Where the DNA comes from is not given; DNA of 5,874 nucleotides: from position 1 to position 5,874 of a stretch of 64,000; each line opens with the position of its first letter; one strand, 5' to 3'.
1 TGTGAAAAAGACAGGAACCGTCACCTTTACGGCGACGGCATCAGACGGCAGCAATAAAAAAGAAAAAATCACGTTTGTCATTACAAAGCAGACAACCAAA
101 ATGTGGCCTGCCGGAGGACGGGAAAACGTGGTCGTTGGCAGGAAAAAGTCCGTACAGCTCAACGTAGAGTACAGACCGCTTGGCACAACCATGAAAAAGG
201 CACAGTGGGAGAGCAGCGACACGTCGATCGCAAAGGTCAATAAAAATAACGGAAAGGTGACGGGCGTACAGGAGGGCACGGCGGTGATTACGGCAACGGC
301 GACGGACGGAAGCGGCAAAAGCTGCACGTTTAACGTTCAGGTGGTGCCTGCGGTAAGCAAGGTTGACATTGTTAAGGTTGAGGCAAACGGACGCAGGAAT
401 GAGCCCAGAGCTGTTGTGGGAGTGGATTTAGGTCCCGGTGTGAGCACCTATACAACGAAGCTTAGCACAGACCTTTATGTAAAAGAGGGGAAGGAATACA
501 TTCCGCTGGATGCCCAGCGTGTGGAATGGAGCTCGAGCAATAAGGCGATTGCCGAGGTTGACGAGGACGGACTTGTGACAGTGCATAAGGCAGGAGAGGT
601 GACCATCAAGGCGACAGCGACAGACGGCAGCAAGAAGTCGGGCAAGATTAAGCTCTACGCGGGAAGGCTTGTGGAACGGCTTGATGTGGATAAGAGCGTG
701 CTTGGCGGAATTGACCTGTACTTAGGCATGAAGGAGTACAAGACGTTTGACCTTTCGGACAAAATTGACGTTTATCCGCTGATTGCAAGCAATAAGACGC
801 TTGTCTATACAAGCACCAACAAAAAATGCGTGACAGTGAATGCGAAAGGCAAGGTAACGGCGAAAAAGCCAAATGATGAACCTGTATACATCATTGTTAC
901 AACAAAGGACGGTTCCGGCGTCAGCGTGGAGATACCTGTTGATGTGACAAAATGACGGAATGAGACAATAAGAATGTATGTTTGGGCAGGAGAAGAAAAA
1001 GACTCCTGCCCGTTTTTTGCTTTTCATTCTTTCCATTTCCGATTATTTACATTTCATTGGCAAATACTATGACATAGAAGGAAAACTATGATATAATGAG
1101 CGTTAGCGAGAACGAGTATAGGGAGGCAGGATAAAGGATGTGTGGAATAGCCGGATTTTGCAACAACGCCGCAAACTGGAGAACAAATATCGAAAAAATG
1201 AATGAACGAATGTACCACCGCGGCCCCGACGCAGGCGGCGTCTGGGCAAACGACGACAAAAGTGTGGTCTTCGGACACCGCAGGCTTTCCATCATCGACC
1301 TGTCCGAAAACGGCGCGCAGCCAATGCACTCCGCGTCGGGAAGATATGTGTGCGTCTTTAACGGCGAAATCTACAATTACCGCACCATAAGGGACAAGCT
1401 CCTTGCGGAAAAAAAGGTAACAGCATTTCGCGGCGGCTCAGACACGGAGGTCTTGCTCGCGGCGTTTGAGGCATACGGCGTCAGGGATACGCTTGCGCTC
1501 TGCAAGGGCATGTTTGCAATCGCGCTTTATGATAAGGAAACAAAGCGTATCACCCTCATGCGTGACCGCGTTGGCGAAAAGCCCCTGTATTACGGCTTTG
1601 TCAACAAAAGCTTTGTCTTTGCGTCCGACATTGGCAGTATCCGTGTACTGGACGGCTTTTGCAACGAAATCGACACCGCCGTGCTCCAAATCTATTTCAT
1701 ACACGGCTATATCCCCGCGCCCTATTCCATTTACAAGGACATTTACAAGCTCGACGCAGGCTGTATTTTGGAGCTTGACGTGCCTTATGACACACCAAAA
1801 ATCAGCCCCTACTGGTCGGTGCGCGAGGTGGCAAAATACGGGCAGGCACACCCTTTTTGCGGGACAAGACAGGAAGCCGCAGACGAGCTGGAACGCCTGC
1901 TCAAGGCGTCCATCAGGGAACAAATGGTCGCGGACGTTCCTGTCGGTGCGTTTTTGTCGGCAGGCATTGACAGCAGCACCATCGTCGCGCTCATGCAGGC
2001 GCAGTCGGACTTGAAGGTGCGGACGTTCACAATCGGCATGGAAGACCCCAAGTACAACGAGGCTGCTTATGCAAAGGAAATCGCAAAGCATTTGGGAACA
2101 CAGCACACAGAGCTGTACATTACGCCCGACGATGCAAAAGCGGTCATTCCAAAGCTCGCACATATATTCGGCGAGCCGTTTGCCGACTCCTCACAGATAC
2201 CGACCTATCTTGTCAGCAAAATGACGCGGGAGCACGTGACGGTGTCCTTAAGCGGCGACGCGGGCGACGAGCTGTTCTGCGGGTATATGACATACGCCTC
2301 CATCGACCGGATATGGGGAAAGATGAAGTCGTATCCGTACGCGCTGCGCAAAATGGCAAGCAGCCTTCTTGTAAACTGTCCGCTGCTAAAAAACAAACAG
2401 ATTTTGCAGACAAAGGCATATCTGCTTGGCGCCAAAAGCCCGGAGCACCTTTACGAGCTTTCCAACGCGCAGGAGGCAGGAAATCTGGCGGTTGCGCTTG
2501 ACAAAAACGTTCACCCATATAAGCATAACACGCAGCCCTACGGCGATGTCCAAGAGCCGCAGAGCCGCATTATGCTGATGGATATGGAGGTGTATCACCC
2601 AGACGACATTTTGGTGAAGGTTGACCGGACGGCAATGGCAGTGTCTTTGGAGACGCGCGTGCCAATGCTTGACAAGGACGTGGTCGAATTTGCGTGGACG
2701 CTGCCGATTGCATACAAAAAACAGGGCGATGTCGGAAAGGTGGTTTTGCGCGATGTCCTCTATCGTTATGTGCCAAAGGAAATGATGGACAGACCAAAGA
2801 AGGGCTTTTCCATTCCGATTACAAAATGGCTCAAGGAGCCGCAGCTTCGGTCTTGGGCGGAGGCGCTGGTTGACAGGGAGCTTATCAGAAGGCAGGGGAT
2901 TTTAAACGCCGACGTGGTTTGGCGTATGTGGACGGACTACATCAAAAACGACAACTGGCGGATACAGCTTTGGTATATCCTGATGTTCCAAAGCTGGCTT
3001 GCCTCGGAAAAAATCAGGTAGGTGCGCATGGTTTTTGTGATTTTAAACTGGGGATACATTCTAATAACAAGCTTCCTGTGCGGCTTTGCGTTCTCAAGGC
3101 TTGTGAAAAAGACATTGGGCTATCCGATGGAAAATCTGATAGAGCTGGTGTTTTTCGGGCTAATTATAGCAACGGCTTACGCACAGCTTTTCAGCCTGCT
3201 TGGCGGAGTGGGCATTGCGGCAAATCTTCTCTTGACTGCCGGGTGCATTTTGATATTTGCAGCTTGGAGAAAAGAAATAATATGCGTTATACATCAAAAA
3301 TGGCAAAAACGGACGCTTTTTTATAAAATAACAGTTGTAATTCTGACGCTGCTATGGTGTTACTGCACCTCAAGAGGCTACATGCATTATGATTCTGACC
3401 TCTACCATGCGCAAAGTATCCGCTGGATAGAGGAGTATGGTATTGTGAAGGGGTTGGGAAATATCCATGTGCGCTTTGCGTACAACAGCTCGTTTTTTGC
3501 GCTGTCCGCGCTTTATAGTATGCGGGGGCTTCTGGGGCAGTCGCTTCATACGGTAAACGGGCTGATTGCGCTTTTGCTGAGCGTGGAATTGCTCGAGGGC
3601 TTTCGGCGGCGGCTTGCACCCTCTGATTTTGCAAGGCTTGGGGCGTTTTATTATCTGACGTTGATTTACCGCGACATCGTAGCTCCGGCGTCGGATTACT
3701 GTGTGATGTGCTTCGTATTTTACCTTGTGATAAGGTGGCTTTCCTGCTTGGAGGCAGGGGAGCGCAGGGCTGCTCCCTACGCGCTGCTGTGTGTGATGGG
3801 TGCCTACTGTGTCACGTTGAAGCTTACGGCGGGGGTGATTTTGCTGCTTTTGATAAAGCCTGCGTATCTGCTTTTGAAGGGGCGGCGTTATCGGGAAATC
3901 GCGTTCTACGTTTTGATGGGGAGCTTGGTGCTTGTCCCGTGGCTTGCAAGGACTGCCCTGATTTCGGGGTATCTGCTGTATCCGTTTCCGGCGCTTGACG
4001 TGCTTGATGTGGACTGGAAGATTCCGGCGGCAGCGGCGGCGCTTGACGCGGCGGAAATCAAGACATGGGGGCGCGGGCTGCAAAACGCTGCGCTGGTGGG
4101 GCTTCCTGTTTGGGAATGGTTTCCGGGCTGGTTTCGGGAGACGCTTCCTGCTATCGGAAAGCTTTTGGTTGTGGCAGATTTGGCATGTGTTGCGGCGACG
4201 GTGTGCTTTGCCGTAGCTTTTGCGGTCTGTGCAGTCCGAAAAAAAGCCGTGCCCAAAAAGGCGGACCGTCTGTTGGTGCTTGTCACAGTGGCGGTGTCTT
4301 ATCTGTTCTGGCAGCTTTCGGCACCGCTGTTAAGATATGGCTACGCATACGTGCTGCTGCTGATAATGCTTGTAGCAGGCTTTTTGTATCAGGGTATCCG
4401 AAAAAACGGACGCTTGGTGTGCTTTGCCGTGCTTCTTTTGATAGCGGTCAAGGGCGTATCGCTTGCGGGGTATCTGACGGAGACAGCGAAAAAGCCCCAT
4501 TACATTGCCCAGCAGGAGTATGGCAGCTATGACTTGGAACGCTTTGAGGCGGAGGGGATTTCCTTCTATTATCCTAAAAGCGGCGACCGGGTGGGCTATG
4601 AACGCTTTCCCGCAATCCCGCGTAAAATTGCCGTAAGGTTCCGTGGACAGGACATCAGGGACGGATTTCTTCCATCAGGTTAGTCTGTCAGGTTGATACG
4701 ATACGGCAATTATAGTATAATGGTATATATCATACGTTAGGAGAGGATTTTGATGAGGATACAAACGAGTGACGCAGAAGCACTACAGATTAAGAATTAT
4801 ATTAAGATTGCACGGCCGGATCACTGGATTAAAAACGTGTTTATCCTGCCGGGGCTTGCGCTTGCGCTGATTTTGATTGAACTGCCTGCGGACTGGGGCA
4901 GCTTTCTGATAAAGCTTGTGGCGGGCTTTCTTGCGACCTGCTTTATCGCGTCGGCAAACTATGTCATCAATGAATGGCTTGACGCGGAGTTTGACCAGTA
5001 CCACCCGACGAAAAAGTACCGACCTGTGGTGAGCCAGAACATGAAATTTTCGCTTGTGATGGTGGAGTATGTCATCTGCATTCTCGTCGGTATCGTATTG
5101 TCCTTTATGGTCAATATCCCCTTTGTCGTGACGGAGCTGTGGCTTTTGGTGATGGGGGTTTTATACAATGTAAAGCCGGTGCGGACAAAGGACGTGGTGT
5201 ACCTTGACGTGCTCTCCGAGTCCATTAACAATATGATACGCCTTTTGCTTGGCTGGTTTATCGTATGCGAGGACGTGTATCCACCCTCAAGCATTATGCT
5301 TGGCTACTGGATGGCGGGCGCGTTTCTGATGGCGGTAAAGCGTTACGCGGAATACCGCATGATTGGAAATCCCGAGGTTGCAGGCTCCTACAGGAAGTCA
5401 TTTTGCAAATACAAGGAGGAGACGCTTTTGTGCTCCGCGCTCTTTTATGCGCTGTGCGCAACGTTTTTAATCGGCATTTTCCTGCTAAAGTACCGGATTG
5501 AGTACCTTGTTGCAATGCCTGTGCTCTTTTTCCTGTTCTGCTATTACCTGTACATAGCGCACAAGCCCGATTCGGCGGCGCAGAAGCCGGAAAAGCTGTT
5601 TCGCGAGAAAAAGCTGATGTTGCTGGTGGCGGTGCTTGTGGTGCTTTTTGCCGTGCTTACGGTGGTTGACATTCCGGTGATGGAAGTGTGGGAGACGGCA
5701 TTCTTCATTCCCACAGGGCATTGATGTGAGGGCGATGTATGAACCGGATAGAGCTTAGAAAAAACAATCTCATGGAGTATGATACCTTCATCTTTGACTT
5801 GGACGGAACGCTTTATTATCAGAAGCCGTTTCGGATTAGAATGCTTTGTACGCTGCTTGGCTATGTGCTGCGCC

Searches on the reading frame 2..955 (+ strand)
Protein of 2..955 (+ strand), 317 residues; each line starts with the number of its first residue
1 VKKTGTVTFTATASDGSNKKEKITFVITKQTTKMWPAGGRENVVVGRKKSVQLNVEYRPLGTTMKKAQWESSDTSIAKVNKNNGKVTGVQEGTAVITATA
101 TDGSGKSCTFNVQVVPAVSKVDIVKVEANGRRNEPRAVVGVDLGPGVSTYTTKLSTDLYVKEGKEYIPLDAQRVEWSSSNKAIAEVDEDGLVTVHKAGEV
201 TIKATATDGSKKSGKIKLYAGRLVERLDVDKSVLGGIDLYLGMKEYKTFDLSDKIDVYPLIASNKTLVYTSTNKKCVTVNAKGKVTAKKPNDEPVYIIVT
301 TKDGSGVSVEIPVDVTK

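Call 6: search_protein_families(library=pfam, proteins=[window:2-955:+])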
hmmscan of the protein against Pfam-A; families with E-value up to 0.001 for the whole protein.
window:2-955:+ (317 aa): 3 families
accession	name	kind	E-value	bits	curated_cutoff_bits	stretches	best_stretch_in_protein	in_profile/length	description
PF02368.24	Big_2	-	3.3e-32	110.7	22.8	3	41-109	10-78/79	Bacterial Ig-like domain (group 2)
PF20578.4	aBig_2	-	0.0006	20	27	0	172-213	35-78/89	Atrophied bacterial Ig domain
PF25354.1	Ig_NUP210_16th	-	0.00071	19.5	27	0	175-203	31-60/72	NUP210-like, Ig-like domain 16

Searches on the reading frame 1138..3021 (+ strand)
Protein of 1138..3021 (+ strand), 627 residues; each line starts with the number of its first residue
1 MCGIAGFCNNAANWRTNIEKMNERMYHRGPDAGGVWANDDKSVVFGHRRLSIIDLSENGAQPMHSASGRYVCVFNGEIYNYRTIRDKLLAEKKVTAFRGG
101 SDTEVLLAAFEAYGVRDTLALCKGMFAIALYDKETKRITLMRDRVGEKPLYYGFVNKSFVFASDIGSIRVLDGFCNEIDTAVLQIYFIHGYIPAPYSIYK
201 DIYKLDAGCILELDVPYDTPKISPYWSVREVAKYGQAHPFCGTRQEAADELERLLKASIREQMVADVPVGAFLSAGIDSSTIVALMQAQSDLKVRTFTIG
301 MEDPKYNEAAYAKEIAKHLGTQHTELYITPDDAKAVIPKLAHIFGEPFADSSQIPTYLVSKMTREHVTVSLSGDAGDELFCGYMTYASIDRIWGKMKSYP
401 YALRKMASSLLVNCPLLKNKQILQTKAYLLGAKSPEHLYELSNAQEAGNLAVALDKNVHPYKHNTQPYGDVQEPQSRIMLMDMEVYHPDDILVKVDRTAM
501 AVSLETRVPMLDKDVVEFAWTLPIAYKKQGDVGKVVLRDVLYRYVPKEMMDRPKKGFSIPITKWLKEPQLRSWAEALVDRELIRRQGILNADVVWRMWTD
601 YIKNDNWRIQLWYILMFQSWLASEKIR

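Call 6: search_protein_families(library=pfam, proteins=[window:1138-3021:+])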
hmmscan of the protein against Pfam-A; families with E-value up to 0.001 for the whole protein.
window:1138-3021:+ (627 aa): 3 families
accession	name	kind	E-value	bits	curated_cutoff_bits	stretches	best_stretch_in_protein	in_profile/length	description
PF00733.27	Asn_synthase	-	2.6e-105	353.4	21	1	250-621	1-353/354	Asparagine synthase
PF13522.11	GATase_6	-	1e-41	142.5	27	1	30-164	1-130/130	Glutamine amidotransferase domain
PF13537.11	GATase_7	-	1.1e-38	132.4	25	1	47-168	1-121/123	Glutamine amidotransferase domain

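Call 36: find_encoding_contigs(protein=window:1138-3021:+, flank=10000, max_places=3)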
Protein window:1138-3021:+ (627 aa): 21 contigs read that carry it; 3 places shown.
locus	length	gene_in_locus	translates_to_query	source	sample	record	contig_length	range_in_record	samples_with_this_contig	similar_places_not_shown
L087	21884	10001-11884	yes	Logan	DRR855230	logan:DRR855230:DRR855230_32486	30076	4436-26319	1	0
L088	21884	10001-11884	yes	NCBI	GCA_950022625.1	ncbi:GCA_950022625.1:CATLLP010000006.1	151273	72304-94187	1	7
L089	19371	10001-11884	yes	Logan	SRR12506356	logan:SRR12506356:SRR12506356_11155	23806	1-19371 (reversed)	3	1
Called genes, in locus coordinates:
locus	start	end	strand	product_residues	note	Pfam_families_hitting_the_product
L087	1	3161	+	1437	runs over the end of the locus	PF07581:Glug (faint), PF18998:Flg_new_2 (faint)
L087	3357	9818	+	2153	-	PF21461:HL_N-beta (faint), PF22359:Big-like (faint), PF09479:Flg_new (weak), PF02368:Big_2, PF21764:Invasin_D4 (faint), PF25354:Ig_NUP210_16th (faint), PF02368:Big_2, PF26918:Ig_Eae (weak), +1 more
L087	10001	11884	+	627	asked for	PF13522:GATase_6, PF13537:GATase_7, PF00733:Asn_synthase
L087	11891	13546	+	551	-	PF26626:DUF8201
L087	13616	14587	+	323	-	PF01040:UbiA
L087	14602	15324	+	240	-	PF00702:Hydrolase, PF13419:HAD_2, PF13242:Hydrolase_like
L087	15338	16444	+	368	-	PF00657:Lipase_GDSL, PF13472:Lipase_GDSL_2, PF16255:Lipase_GDSL_lke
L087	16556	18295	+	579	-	PF19510:DUF6044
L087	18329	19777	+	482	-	PF02310:B12-binding (weak), PF04055:Radical_SAM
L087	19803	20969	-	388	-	PF01757:Acyl_transf_3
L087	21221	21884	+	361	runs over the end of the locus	PF00072:Response_reg, PF13487:HD_5, PF01966:HD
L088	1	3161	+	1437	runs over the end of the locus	PF07581:Glug (faint), PF18998:Flg_new_2 (faint)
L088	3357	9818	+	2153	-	PF21461:HL_N-beta (faint), PF09479:Flg_new (weak), PF02368:Big_2, PF21764:Invasin_D4 (faint), PF22359:Big-like (faint), PF25354:Ig_NUP210_16th (faint), PF02368:Big_2, PF26918:Ig_Eae (weak), +1 more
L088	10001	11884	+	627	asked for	PF13522:GATase_6, PF13537:GATase_7, PF00733:Asn_synthase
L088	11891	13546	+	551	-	PF26626:DUF8201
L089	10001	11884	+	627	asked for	PF13522:GATase_6, PF13537:GATase_7, PF00733:Asn_synthase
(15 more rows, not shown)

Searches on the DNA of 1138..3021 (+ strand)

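Call 66: search_rna_families(sources=[L088, L091, L009, L013, L066], threshold=gathering)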
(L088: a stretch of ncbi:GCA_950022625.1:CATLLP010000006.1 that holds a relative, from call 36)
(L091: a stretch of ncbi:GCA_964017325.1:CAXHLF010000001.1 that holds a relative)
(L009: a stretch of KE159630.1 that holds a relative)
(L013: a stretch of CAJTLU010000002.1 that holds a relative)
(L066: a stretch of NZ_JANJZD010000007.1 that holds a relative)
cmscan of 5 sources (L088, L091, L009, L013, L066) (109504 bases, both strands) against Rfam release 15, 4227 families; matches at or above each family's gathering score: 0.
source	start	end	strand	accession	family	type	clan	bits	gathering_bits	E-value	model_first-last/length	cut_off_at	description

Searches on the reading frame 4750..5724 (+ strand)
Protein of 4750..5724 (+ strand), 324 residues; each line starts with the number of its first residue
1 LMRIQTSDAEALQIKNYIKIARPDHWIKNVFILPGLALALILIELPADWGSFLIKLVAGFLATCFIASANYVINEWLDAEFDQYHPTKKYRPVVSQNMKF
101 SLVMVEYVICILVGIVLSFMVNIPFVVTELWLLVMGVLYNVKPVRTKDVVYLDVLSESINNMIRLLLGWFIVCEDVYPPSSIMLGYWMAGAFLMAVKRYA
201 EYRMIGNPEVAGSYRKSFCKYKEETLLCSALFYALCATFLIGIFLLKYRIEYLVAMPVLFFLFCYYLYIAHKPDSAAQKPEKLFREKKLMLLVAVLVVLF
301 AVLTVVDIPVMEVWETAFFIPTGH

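Call 6: search_protein_families(library=pfam, proteins=[window:4750-5724:+])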
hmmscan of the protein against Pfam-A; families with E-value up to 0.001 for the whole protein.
window:4750-5724:+ (324 aa): 1 family
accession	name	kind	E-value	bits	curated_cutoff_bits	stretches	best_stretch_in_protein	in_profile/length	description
PF01040.23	UbiA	-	5.2e-23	82.1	34.2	1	45-278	15-240/250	UbiA prenyltransferase family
